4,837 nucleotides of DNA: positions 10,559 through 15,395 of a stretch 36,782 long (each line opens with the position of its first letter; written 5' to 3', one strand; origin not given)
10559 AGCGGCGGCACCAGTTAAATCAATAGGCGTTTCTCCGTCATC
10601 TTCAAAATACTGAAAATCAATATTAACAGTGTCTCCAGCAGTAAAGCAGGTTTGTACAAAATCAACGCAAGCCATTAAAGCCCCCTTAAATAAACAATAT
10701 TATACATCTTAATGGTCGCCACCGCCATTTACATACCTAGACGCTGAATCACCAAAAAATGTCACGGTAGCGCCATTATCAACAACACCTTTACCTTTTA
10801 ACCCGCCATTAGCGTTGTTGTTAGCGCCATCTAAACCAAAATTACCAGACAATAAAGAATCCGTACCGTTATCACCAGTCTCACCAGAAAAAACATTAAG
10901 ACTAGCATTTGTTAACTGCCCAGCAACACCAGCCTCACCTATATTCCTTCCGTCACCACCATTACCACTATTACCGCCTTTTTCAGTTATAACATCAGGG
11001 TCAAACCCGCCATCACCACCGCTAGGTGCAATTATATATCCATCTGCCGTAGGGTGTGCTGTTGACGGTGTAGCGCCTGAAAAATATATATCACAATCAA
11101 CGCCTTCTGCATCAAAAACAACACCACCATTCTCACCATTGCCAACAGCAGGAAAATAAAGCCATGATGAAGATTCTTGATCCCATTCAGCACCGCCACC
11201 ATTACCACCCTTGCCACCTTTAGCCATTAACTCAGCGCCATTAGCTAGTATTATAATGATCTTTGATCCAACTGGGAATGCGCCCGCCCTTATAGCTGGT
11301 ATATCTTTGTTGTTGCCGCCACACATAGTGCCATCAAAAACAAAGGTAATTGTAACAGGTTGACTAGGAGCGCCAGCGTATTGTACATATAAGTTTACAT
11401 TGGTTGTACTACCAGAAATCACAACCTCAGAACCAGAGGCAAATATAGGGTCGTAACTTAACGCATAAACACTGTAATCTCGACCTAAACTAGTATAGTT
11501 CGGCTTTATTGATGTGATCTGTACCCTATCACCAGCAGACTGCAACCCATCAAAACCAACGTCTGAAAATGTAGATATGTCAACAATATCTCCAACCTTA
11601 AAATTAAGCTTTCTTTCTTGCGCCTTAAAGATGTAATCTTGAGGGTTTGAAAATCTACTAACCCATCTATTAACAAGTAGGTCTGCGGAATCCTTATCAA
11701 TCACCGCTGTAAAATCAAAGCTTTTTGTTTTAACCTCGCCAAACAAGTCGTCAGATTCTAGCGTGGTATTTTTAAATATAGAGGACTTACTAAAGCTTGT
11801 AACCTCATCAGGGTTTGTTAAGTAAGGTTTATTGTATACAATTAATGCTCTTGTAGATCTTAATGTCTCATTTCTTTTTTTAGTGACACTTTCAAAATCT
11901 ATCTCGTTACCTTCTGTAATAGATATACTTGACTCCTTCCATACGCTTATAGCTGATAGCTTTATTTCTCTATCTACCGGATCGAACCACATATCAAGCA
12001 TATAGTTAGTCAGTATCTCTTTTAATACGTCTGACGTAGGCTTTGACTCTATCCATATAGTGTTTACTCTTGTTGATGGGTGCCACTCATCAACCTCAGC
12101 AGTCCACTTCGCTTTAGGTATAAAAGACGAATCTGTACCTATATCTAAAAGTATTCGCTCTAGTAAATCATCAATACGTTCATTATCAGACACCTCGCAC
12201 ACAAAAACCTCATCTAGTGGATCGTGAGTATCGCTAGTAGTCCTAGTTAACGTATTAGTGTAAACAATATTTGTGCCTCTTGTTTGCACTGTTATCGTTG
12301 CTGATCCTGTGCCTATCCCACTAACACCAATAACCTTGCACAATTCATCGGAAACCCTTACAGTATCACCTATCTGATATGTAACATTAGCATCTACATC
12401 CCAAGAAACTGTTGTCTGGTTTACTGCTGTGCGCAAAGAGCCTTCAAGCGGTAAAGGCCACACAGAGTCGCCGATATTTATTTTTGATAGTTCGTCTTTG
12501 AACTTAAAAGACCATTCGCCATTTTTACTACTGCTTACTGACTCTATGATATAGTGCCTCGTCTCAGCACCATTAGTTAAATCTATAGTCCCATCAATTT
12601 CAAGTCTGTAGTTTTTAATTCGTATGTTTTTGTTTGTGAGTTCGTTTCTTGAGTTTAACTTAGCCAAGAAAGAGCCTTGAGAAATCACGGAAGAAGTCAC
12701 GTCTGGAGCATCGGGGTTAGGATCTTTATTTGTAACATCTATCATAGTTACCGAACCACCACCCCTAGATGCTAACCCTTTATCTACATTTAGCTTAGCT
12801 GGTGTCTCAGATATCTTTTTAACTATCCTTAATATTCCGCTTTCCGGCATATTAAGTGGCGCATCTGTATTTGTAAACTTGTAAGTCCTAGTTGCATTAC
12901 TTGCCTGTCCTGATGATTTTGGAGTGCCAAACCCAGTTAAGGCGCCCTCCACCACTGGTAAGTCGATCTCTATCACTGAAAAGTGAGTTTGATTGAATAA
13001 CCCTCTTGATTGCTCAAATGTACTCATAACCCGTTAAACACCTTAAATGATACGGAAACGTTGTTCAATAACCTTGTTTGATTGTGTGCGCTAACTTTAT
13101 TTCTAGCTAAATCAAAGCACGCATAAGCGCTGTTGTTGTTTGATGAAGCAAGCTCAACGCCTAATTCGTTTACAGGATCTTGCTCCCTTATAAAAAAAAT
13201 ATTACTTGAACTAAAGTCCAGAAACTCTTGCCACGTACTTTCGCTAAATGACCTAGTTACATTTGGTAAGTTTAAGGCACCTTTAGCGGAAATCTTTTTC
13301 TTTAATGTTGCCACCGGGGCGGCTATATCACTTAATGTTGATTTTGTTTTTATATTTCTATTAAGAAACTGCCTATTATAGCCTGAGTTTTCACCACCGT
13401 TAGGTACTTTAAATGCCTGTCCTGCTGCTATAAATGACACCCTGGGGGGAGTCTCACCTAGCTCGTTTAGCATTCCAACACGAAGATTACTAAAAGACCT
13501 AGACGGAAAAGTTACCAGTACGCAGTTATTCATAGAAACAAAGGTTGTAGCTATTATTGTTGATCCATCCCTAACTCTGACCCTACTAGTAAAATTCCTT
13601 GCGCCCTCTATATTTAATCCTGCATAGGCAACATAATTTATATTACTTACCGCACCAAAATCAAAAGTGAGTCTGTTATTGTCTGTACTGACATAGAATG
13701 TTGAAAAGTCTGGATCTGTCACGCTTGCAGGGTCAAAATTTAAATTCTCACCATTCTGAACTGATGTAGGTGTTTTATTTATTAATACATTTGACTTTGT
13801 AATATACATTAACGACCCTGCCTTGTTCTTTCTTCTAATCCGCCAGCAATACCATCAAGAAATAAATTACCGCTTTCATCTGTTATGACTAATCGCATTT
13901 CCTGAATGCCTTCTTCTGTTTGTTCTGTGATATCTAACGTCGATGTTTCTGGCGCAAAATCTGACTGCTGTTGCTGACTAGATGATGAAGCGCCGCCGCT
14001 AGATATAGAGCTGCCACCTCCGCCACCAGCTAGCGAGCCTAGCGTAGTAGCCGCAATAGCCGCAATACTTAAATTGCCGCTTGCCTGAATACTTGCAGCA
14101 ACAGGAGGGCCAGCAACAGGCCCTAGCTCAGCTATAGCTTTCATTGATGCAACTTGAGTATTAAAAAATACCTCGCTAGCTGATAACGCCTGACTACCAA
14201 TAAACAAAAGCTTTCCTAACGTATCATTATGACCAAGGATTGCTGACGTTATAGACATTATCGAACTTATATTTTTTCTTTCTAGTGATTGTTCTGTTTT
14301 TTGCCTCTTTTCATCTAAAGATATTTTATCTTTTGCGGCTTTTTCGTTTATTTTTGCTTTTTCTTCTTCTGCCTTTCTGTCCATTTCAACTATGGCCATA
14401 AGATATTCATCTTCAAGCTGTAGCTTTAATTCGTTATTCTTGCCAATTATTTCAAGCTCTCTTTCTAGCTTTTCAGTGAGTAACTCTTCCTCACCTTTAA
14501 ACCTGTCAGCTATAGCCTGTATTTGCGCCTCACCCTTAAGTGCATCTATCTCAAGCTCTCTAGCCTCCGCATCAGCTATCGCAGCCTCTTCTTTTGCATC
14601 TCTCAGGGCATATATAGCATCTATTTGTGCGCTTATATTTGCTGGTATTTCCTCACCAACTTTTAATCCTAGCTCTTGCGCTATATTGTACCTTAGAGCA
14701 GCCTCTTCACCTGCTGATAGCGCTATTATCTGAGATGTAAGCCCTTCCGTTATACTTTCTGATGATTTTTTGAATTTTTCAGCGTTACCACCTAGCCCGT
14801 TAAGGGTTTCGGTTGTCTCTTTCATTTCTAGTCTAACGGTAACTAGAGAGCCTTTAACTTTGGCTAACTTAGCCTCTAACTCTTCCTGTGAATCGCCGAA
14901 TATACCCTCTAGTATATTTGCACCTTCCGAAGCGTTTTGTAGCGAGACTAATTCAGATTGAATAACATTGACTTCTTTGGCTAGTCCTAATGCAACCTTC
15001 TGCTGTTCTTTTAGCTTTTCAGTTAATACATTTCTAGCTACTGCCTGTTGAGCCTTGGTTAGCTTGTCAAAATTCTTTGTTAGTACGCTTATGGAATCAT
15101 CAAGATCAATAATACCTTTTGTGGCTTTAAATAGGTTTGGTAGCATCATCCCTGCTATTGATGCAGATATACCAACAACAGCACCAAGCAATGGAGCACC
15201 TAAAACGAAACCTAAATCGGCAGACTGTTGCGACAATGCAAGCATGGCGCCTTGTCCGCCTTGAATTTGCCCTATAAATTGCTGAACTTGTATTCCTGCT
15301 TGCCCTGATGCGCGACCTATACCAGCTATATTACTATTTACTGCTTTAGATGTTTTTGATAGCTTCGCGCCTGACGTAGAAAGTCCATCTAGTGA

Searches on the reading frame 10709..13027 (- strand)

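Call 65: search_protein_families(library=phrogs, proteins=[window:10709-13027:-], max_evalue=0.0001)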
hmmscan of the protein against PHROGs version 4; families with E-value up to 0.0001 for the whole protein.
window:10709-13027:- (772 aa): 1 family
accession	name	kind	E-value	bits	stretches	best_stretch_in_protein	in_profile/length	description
phrog_11439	-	tail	2.3e-50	172.6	1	46-762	55-767/775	tail fiber protein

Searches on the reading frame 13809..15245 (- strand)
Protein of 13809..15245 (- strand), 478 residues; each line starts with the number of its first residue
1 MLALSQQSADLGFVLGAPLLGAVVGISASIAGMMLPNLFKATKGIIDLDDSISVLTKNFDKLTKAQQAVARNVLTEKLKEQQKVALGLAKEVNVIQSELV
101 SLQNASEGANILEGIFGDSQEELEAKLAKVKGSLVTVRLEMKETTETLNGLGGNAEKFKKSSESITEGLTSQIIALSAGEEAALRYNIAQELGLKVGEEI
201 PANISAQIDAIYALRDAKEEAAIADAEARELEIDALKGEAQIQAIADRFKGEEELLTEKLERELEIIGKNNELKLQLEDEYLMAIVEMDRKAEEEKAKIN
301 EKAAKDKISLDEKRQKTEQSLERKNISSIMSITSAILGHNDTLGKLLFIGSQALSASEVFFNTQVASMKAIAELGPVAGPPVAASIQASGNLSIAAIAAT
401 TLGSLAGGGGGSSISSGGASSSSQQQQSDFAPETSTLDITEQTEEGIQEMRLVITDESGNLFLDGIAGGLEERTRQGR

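Call 65: search_protein_families(library=phrogs, proteins=[window:13809-15245:-], max_evalue=0.0001)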
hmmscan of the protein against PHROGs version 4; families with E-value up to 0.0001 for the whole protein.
window:13809-15245:- (478 aa): 1 family
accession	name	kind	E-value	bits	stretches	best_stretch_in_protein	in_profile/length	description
phrog_9483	-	tail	1e-13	51.7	1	213-427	399-612/657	tail length tape measure protein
